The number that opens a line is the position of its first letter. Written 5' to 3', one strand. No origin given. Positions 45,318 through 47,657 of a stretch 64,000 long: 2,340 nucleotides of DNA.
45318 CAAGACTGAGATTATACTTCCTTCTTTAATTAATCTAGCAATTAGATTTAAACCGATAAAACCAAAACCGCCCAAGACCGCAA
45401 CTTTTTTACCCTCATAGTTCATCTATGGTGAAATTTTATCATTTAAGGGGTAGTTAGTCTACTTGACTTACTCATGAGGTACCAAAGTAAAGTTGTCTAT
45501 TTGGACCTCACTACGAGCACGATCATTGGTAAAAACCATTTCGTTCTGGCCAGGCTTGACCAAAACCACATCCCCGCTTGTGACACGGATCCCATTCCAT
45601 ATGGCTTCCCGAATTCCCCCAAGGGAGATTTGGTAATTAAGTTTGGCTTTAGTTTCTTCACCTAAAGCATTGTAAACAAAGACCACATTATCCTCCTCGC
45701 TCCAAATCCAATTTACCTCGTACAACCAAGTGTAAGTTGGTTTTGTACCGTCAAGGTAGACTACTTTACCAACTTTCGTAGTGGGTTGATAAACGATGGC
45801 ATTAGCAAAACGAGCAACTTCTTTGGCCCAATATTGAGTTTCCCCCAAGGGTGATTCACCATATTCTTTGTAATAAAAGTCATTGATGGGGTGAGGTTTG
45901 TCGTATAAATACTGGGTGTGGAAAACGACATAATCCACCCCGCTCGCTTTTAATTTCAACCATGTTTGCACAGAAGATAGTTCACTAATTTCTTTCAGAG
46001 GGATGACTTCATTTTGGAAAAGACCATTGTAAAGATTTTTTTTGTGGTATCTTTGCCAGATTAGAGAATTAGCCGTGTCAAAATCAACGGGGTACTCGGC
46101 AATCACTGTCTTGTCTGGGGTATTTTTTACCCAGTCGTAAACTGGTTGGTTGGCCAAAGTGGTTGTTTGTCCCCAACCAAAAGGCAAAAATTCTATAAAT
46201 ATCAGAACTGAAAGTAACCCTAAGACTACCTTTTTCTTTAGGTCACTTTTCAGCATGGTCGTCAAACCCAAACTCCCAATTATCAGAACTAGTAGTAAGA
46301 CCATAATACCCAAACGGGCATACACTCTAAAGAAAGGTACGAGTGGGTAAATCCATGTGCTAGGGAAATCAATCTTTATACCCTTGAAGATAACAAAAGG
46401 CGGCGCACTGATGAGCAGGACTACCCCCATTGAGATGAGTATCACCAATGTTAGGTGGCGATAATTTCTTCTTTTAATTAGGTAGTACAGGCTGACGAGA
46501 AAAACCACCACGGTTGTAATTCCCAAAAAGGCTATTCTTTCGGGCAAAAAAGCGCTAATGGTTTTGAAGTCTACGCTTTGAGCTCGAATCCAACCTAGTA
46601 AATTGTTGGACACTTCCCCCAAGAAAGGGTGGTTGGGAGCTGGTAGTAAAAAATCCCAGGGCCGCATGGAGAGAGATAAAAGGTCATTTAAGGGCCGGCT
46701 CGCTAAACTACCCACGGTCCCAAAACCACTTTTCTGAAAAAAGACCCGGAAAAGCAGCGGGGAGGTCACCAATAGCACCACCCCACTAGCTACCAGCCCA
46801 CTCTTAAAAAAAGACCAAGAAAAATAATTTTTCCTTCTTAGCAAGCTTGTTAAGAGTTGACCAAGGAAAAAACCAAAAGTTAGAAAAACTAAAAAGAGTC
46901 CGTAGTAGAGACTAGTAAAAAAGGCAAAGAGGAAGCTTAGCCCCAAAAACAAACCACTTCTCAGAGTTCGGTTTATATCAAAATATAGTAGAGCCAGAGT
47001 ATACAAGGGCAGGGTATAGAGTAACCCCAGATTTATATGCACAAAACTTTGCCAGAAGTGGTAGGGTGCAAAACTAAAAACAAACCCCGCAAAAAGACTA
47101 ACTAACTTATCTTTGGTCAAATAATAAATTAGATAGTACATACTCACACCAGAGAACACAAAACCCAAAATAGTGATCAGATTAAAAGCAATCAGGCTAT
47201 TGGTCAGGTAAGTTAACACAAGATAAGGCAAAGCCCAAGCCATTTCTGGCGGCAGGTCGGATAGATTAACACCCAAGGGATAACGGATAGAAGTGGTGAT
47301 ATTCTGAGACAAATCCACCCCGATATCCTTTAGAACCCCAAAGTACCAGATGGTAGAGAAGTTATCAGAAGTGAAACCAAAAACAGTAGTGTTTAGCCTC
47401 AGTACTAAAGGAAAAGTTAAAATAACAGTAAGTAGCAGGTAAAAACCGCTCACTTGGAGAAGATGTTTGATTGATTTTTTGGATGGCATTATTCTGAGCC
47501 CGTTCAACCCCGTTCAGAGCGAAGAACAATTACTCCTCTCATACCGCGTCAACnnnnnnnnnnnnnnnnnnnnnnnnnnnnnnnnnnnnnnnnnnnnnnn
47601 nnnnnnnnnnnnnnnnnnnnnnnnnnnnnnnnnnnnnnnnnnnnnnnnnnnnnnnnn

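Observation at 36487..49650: Triplicated novel polytopic membrane-protein family with GT-C-like features (one copy at 36.5 kb, a tandem pair at 45.5-49.6 kb)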

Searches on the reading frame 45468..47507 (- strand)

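Call 9: search_protein_families(library=pfam, proteins=[window:45468-47507:-], max_evalue=1)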
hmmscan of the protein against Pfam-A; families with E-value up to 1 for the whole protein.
window:45468-47507:- (679 aa): 0 families

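Call 10: search_protein_families(library=ncbifam, proteins=[window:45468-47507:-], max_evalue=1)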
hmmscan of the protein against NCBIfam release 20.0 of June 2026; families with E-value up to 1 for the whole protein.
window:45468-47507:- (679 aa): 1 family
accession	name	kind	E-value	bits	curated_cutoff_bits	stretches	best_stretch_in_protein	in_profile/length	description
NF043076.1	PHA_gran_PhaM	subfamily_domain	0.15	11.7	38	1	505-522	14-31/52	PhaM family polyhydroxyalkanoate granule multifunctional regulatory protein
